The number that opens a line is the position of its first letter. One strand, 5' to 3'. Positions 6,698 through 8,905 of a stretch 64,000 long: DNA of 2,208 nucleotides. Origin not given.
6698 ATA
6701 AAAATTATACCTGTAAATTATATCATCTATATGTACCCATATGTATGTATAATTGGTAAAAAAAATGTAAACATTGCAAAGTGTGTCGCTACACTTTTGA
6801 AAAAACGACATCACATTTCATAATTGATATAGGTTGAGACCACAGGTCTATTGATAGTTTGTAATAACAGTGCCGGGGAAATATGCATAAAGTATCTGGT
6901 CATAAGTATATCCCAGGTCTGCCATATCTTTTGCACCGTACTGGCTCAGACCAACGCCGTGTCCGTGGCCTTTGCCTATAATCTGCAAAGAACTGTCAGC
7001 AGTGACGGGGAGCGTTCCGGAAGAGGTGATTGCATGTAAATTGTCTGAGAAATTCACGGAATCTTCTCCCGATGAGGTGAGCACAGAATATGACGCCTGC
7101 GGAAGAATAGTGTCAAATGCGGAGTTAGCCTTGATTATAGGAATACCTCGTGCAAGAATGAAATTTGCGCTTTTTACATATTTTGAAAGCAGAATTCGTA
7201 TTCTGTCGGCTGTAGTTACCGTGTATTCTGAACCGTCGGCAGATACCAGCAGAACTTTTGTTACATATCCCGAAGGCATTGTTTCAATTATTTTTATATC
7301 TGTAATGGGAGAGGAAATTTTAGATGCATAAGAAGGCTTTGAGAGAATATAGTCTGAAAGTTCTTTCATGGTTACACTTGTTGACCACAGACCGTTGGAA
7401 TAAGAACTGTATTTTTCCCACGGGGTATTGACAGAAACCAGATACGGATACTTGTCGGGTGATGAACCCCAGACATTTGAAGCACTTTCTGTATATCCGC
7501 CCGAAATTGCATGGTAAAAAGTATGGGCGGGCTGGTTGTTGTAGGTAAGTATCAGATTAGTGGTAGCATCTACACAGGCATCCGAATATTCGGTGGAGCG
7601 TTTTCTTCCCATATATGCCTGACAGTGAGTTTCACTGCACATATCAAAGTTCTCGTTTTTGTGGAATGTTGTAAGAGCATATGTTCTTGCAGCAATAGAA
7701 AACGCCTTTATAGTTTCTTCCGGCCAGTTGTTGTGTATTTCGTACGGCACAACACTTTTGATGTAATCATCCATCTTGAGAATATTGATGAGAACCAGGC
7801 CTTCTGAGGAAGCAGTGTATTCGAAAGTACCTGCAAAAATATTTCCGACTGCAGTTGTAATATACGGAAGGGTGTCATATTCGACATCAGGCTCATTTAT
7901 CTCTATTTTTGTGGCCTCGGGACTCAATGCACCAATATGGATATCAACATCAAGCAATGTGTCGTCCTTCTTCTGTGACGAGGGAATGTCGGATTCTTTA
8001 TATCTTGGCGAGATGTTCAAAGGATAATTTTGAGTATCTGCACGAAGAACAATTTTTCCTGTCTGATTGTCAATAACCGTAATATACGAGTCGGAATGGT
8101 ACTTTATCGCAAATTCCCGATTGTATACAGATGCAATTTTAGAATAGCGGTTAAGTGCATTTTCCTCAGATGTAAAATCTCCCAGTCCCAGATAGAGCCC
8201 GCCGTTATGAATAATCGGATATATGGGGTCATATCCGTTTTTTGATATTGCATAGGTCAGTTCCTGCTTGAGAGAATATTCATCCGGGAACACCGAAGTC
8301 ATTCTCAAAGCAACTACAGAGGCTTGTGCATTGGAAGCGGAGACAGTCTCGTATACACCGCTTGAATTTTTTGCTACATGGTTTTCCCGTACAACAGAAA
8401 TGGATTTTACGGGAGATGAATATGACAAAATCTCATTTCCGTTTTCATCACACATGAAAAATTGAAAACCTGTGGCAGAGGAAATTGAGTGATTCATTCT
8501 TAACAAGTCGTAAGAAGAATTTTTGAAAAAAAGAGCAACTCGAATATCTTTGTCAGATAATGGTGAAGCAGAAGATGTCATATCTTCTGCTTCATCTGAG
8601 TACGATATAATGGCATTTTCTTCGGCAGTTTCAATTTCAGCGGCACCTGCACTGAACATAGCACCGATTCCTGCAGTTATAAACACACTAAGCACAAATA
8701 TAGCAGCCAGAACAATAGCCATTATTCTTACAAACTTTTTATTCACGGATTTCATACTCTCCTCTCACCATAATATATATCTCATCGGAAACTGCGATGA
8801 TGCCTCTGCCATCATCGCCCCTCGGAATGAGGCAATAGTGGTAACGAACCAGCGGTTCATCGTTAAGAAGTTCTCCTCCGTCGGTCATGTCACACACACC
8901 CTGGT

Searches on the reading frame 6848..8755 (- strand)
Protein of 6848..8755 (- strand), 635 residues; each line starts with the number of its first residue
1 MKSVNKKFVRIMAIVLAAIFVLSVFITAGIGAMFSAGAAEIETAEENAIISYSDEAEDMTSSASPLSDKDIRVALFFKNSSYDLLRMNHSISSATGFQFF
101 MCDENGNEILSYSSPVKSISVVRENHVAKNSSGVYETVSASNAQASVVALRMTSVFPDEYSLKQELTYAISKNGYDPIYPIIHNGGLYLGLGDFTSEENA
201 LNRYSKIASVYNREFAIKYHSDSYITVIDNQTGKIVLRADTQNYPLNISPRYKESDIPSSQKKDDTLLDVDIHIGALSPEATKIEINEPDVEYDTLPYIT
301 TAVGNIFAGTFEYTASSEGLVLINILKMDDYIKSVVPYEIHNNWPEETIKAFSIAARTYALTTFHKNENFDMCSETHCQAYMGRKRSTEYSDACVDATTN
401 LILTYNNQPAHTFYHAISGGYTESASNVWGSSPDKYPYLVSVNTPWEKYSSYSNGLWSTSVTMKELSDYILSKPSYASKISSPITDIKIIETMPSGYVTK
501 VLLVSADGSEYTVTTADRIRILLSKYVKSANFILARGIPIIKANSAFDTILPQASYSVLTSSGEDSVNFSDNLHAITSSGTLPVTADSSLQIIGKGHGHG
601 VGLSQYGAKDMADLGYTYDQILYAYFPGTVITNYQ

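Call 5: search_protein_families(library=pfam, proteins=[window:6848-8755:-])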
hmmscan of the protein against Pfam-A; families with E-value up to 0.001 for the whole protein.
window:6848-8755:- (635 aa): 1 family
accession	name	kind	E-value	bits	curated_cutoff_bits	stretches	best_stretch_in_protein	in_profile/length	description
PF08486.15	SpoIID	-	2.6e-23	82.9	23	1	318-405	3-97/97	Stage II sporulation protein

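Call 47: search_protein_families(library=ncbifam, proteins=[window:6848-8755:-], max_evalue=0.001)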
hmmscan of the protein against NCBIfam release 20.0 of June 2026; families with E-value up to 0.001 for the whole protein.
window:6848-8755:- (635 aa): 2 families
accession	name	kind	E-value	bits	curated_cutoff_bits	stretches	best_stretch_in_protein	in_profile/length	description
TIGR02669.1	SpoIID_LytB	domain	4.8e-61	207.1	83.3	1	322-632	2-269/270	SpoIID/LytB domain-containing protein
TIGR02870.1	spore_II_D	equivalog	2.3e-38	132.1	234.75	2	323-503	69-264/338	stage II sporulation protein D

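Call 49: find_homologous_proteins(query=window:6848-8755:-, max_evalue=1e-40)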
Query window:6848-8755:- (635 aa): 51 proteins with E <= 1e-40 among 8000 candidates.
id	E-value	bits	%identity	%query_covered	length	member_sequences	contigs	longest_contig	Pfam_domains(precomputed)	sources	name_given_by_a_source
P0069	0.0e+0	1403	100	100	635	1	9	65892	PF08486.16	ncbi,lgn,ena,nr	ncbi:MAG: SpoIID/LytB domain-containing protein [Clostridia bacterium]|nr:SpoIID/LytB domain-contain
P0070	6.2e-298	1007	72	100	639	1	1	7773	PF08486.16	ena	-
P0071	7.9e-288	974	71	100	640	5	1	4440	PF08486.16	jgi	-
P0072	2.5e-251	854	62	100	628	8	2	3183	PF08486.16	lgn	-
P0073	5.8e-250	849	62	99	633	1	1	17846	PF08486.16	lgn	-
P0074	2.4e-248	844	60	100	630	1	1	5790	PF08486.16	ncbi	-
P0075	3.3e-248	843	61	99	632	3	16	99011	PF08486.16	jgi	-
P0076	2.3e-246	837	62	99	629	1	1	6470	PF08486.16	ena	-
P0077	2.1e-243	827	60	99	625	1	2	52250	PF08486.16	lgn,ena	-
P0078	5.3e-241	819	61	98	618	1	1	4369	PF08486.16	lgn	-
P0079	1.7e-237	808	59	99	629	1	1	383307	PF08486.16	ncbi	-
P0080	4.2e-95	338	33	98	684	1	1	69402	PF08486.16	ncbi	-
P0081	2.2e-94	335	35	88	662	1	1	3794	PF08486.16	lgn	-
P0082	4.8e-94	334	35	88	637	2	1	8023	PF08486.16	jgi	jgi:stage II sporulation protein D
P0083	5.0e-94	334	33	98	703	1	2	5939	PF08486.16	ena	-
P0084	2.3e-93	332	34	99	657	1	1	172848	PF08486.16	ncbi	-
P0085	5.8e-93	331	34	88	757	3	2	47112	PF08486.16,PF02095.22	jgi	-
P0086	1.4e-92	329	33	99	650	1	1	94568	PF08486.16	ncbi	-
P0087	1.8e-92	329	33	98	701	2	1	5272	PF08486.16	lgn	-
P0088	6.4e-92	327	34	88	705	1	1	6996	PF08486.16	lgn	-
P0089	6.7e-92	327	35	88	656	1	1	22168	PF08486.16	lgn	-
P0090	1.1e-91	326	33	98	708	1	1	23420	PF08486.16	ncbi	-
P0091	2.2e-91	325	33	89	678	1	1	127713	PF08486.16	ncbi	-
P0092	2.0e-90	322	34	88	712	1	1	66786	PF08486.16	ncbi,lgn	-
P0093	3.5e-89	318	34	93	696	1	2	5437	PF08486.16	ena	-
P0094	5.6e-86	308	32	92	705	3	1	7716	PF08486.16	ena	-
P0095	9.0e-84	300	32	99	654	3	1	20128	PF08486.16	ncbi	-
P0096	4.5e-82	295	32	98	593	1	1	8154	PF08486.16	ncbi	-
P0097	2.4e-75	272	30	99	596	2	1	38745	PF08486.16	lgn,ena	-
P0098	7.2e-71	258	32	86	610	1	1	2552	PF08486.16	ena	-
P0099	9.0e-67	244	29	99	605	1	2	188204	PF08486.16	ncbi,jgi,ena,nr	ncbi:MAG: SpoIID/LytB domain-containing protein [Oscillospiraceae bacterium]|nr:SpoIID/LytB domain-c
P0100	1.3e-66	244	30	87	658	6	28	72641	PF08486.16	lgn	-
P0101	1.4e-63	234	37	53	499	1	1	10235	PF08486.16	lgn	-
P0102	7.7e-61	225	32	57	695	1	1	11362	PF08486.16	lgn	-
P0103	8.1e-61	224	29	89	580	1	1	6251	PF08486.16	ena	-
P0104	1.3e-60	224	28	84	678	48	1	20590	PF08486.16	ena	-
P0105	9.8e-60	221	32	56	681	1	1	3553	PF08486.16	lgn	-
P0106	1.1e-59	221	30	84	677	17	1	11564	PF08486.16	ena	-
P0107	5.5e-59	218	29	84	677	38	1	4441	PF08486.16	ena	-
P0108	2.6e-58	216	26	92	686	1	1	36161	PF08486.16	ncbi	-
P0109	6.1e-57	212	29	89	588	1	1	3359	PF08486.16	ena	-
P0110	1.3e-56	211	32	56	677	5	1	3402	PF08486.16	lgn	-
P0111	2.6e-55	206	36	41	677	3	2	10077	PF08486.16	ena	-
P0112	8.5e-51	191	31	72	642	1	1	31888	PF08486.16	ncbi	-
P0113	4.0e-49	186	28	89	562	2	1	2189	PF08486.16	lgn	-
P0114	7.1e-47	178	35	39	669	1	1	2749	PF05036.19,PF08486.16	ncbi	-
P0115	1.1e-44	171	33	52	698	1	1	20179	PF08486.16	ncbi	-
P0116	2.4e-43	167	34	51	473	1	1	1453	PF05036.19,PF08486.16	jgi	jgi:stage II sporulation protein D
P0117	2.6e-43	167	33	51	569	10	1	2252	PF08486.16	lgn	-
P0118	5.7e-43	166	34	51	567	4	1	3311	PF08486.16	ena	-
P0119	5.9e-42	162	32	56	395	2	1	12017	PF08486.16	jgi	-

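Call 50: find_encoding_contigs(protein=P0084, flank=6000, max_places=1)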
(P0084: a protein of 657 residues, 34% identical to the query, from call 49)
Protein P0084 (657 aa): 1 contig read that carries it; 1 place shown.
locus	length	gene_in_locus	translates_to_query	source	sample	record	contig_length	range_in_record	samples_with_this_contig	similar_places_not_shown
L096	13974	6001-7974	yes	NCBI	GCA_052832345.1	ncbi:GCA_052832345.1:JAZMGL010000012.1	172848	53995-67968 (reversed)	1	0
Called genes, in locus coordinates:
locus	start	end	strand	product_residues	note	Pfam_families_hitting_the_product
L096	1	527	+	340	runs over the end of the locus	PF12974:Phosphonate-bd, PF13379:NMT1_2, PF16868:NMT1_3 (weak), PF09084:NMT1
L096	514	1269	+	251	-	PF00528:BPD_transp_1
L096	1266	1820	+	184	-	PF00005:ABC_tran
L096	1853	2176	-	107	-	-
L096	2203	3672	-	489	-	PF09547:SpoIVA_ATPase, PF20438:SpoIVA_middle, PF20439:SpoIVA_C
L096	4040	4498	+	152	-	PF22811:Zn_ribbon_NrdR, PF03477:ATP-cone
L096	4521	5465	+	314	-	PF03816:LytR_cpsA_psr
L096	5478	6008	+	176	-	-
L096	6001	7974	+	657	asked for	PF08486:SpoIID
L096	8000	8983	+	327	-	PF02540:NAD_synthase (weak), PF01171:ATP_bind_3 (faint), PF00958:GMP_synt_C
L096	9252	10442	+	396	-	PF14657:Arm-DNA-bind_4, PF14659:Phage_int_SAM_3, PF00589:Phage_integrase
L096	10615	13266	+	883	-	PF24391:HD-CE, PF02518:HATPase_c (weak), PF13589:HATPase_c_3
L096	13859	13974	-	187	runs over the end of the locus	PF00440:TetR_N, PF14278:TetR_C_8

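Call 51: find_encoding_contigs(protein=P0080, flank=6000, max_places=1)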
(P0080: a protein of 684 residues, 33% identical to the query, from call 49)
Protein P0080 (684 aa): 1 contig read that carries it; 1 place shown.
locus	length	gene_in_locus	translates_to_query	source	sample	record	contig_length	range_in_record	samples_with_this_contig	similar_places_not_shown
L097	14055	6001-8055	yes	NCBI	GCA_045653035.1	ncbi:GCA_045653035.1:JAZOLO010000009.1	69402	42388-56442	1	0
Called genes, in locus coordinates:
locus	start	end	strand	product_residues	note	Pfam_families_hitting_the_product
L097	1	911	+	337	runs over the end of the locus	PF12974:Phosphonate-bd, PF09084:NMT1, PF13379:NMT1_2, PF16868:NMT1_3 (weak)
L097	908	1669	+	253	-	PF00528:BPD_transp_1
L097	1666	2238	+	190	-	PF00005:ABC_tran, PF13304:AAA_21 (faint)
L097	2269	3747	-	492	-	PF09547:SpoIVA_ATPase, PF20438:SpoIVA_middle, PF20439:SpoIVA_C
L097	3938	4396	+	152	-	PF22811:Zn_ribbon_NrdR, PF03477:ATP-cone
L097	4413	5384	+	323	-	PF03816:LytR_cpsA_psr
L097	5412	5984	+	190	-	-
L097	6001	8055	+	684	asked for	PF08486:SpoIID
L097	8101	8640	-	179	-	PF00293:NUDIX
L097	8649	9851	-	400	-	PF01966:HD, PF13286:HD_assoc (faint)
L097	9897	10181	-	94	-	PF05239:PRC (weak)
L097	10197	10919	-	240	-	PF04542:Sigma70_r2, PF04545:Sigma70_r4, PF01381:HTH_3 (weak)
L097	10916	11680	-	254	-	PF03419:Peptidase_U4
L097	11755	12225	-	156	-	PF00293:NUDIX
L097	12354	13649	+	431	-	PF00817:IMS, PF21999:IMS_HHH_1 (faint), PF11799:IMS_C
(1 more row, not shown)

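Call 52: find_encoding_contigs(protein=P0070, flank=6000, max_places=1)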
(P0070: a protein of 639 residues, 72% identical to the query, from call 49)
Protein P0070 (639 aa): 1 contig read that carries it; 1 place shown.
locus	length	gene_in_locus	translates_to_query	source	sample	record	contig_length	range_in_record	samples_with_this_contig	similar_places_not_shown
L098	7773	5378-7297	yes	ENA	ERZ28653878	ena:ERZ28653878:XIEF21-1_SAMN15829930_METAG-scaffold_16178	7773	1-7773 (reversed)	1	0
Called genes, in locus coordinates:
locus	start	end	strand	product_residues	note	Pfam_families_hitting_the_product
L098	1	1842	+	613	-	?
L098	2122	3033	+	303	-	PF00890:FAD_binding_2 (faint), PF01266:DAO (faint), PF03486:HI0933_like (faint), PF07992:Pyr_redox_2, PF12831:FAD_oxidored (weak), PF13738:Pyr_redox_3, PF00070:Pyr_redox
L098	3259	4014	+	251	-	PF03372:Exo_endo_phos, PF14529:Exo_endo_phos_2 (faint)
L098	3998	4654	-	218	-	PF13311:DUF4080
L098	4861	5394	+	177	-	-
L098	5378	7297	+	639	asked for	PF08486:SpoIID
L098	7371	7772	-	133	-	?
